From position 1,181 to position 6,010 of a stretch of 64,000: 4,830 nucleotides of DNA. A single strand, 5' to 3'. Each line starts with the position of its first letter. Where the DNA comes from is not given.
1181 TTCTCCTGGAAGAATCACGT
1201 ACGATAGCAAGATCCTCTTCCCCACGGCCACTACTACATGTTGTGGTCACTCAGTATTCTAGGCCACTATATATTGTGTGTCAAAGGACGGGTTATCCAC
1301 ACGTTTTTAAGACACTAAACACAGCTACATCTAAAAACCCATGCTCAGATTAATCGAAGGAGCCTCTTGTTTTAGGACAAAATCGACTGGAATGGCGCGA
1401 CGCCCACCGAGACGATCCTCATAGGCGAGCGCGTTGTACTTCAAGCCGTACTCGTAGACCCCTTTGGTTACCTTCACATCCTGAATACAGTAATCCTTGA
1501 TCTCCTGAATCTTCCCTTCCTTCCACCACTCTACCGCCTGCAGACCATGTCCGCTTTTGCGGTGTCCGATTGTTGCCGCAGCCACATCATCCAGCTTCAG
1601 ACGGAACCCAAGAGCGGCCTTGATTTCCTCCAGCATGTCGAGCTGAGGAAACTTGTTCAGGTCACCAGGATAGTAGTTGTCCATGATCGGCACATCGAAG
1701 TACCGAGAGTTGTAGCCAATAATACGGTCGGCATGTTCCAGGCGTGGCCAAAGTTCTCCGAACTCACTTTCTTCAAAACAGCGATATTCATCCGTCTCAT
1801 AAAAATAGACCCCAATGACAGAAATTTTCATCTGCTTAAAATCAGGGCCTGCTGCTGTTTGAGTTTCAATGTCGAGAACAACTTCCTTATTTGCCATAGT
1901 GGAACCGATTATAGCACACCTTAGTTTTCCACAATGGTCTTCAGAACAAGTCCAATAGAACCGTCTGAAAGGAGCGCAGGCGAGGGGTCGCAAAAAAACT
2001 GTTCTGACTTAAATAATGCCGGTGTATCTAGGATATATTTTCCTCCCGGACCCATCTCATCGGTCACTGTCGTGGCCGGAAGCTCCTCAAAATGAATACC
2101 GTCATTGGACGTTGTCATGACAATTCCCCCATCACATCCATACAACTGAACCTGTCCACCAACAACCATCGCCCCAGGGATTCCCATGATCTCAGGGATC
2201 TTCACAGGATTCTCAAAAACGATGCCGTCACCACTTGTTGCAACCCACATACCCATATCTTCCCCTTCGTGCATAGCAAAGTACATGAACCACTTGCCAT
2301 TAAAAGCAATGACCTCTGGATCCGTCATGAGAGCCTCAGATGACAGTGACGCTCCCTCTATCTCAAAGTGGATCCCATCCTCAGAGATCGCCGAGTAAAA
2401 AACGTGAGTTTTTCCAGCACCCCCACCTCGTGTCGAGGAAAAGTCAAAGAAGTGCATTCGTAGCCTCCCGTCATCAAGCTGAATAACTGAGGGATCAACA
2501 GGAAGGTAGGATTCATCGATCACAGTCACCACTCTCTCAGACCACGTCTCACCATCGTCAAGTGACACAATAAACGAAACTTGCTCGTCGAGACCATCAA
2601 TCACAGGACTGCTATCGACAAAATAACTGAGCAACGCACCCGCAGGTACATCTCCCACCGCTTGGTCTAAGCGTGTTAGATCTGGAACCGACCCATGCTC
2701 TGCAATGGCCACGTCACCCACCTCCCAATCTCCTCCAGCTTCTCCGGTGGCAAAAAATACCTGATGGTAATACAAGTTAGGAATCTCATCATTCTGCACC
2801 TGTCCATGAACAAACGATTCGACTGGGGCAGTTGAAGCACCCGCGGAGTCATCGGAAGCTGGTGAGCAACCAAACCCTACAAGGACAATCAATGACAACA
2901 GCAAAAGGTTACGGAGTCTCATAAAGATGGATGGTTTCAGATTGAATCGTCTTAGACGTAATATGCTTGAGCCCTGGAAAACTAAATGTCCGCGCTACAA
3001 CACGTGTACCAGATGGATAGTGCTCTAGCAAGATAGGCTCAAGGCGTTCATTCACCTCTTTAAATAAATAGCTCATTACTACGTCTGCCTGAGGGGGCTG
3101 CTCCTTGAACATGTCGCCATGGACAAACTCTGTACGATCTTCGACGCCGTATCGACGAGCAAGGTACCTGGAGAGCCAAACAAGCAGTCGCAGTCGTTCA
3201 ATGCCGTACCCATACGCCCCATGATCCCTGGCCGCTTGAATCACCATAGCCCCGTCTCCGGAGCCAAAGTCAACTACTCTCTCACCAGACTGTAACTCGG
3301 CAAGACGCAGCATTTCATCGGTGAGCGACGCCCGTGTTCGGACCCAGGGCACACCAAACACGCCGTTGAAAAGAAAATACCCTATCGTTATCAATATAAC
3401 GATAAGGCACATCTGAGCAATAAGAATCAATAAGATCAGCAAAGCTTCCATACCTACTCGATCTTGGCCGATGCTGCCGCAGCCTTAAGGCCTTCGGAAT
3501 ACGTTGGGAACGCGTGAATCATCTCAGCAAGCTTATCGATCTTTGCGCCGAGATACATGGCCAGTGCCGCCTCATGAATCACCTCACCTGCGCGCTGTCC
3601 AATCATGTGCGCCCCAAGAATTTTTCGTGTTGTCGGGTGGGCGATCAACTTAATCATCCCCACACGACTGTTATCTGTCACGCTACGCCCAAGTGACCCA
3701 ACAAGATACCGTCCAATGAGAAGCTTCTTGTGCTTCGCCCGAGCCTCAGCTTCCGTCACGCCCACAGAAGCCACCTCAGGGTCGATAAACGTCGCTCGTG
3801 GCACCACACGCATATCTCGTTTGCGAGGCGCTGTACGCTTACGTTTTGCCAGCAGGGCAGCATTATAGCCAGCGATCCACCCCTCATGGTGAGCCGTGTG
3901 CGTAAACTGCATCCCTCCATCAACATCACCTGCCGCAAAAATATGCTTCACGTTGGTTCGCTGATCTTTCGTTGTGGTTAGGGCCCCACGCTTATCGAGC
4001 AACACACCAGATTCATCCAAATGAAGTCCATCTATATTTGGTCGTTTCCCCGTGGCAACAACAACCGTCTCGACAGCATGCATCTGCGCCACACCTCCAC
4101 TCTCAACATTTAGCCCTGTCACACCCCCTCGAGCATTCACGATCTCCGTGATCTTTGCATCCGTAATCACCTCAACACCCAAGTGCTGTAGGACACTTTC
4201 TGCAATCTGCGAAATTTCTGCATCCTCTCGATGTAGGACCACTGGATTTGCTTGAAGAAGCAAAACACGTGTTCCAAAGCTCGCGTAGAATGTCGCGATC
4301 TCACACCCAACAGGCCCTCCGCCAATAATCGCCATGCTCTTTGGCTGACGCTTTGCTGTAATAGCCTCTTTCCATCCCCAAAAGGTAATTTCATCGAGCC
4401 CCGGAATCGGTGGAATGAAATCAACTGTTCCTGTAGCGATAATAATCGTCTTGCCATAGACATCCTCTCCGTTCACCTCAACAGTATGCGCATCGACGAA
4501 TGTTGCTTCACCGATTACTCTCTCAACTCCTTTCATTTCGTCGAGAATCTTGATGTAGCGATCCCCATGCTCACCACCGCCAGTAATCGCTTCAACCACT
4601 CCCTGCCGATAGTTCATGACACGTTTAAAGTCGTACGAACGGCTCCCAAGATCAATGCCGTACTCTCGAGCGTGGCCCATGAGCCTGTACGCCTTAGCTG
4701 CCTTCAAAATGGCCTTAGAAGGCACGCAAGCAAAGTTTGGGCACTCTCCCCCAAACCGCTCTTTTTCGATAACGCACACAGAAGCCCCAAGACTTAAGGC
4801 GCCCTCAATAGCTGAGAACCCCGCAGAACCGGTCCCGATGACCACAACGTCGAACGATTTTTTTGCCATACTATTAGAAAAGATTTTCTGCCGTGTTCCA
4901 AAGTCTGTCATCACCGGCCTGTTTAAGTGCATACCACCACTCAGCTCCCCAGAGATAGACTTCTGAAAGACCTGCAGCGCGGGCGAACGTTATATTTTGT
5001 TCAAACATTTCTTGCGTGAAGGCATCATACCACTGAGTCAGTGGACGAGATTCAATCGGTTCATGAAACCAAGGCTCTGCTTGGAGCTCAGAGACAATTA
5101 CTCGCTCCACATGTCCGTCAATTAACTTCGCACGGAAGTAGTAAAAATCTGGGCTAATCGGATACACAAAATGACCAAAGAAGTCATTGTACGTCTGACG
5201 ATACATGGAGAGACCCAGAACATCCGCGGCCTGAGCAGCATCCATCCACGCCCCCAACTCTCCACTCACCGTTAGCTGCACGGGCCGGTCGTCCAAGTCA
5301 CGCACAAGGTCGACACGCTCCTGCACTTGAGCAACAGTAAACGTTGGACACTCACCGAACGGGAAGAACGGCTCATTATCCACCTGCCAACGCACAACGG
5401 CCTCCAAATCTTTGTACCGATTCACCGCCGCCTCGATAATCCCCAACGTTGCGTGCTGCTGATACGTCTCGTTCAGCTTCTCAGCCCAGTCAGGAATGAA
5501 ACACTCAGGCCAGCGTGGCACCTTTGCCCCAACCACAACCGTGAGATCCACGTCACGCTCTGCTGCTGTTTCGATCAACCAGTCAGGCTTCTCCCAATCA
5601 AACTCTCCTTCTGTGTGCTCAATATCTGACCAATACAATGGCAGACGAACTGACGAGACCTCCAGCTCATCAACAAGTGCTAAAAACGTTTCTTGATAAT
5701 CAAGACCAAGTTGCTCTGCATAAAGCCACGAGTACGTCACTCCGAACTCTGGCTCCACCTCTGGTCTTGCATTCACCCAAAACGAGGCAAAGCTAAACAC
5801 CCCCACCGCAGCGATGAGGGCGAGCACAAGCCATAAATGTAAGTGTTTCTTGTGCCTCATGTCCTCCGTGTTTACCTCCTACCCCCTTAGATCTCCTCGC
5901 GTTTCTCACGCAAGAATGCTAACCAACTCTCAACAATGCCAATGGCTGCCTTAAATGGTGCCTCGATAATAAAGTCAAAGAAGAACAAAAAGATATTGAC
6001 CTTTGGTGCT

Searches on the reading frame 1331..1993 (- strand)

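Call 16: search_protein_families(library=pfam, proteins=[window:1331-1993:-], max_evalue=0.001)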
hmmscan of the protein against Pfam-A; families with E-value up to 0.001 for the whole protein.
window:1331-1993:- (220 aa): 2 families
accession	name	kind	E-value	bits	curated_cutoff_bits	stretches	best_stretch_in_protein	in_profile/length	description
PF13482.12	RNase_H_2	-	6.1e-09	36.5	22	1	40-181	3-162/165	RNase_H superfamily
PF10108.15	DNA_pol_B_exo2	-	1.4e-06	28.6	24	0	130-180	119-170/213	Predicted 3'-5' exonuclease related to the exonuclease domain of PolB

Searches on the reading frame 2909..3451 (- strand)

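Call 15: search_protein_families(library=pfam, proteins=[window:2909-3451:-], max_evalue=0.001)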
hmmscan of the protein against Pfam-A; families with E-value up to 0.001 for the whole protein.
window:2909-3451:- (180 aa): 4 families
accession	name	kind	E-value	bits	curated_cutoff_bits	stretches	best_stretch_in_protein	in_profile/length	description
PF00891.24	Methyltransf_2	-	2.4e-06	27.5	22.3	1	44-126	51-132/210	O-methyltransferase domain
PF08123.19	DOT1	-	9.9e-06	25.7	23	1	41-167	28-170/205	Histone methylation protein DOT1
PF13489.12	Methyltransf_23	-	0.00021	21.5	27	1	40-106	6-61/164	Methyltransferase domain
PF13847.12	Methyltransf_31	-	0.00028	21.1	27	1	54-127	2-80/145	Methyltransferase domain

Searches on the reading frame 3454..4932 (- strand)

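Call 15: search_protein_families(library=pfam, proteins=[window:3454-4932:-], max_evalue=0.001)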
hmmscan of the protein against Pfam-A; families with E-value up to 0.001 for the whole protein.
window:3454-4932:- (492 aa): 13 families
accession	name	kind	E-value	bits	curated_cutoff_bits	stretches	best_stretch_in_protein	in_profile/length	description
PF07992.20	Pyr_redox_2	-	3e-60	204.5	26.1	1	27-351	1-291/291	Pyridine nucleotide-disulphide oxidoreductase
PF02852.28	Pyr_redox_dim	-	2e-31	108.9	25.3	1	377-485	1-109/110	Pyridine nucleotide-disulphide oxidoreductase, dimerisation domain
PF00070.33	Pyr_redox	-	4.6e-16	59.5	22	1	200-277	2-80/82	Pyridine nucleotide-disulphide oxidoreductase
PF13738.12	Pyr_redox_3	-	1.8e-12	47.6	30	1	147-335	112-305/305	Pyridine nucleotide-disulphide oxidoreductase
PF01266.30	DAO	-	4.4e-09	36.8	27.9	0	248-358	159-271/353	FAD dependent oxidoreductase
PF01262.27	AlaDh_PNT_C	-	1.9e-07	31.1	23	1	28-57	30-59/214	Alanine dehydrogenase/PNT, C-terminal domain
PF01134.28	GIDA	-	7.3e-07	29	22.1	0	326-365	352-390/391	Glucose inhibited division protein A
PF03486.20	HI0933_like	-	1.4e-05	25.2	50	0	28-59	2-33/244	HI0933-like protein Rossmann domain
PF13450.12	NAD_binding_8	-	2.7e-05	24.8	21.9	0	31-66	1-37/68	NAD(P)-binding Rossmann-like domain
PF00890.30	FAD_binding_2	-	4.6e-05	23.2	20.4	0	28-61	1-35/414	FAD binding domain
PF12831.13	FAD_oxidored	-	0.00017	21.5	27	0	28-62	1-35/416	FAD dependent oxidoreductase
PF02737.24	3HCDH_N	-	0.00021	21.7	22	0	200-253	2-55/180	3-hydroxyacyl-CoA dehydrogenase, NAD binding domain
PF13434.12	Lys_Orn_oxgnase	-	0.00052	19.7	21.3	0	149-214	137-205/339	L-lysine 6-monooxygenase/L-ornithine 5-monooxygenase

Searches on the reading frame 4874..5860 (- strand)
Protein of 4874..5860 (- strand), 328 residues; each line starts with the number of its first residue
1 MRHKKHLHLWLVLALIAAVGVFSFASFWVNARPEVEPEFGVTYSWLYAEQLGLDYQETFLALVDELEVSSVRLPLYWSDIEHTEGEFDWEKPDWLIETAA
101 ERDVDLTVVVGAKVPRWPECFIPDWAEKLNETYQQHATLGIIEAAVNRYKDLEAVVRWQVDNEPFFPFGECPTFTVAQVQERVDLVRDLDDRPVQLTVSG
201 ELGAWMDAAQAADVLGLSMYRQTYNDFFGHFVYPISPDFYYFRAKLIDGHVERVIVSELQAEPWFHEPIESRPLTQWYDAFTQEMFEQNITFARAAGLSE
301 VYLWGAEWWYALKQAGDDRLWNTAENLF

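Call 15: search_protein_families(library=pfam, proteins=[window:4874-5860:-], max_evalue=0.001)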
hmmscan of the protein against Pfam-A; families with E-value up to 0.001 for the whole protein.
window:4874-5860:- (328 aa): 2 families
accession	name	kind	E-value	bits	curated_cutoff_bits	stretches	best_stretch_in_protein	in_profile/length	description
PF02449.21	Glyco_hydro_42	-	2.8e-06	27.4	21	0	57-164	13-138/376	Beta-galactosidase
PF00331.26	Glyco_hydro_10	-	0.00043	20.1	22.1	1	77-167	47-132/311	Glycosyl hydrolase family 10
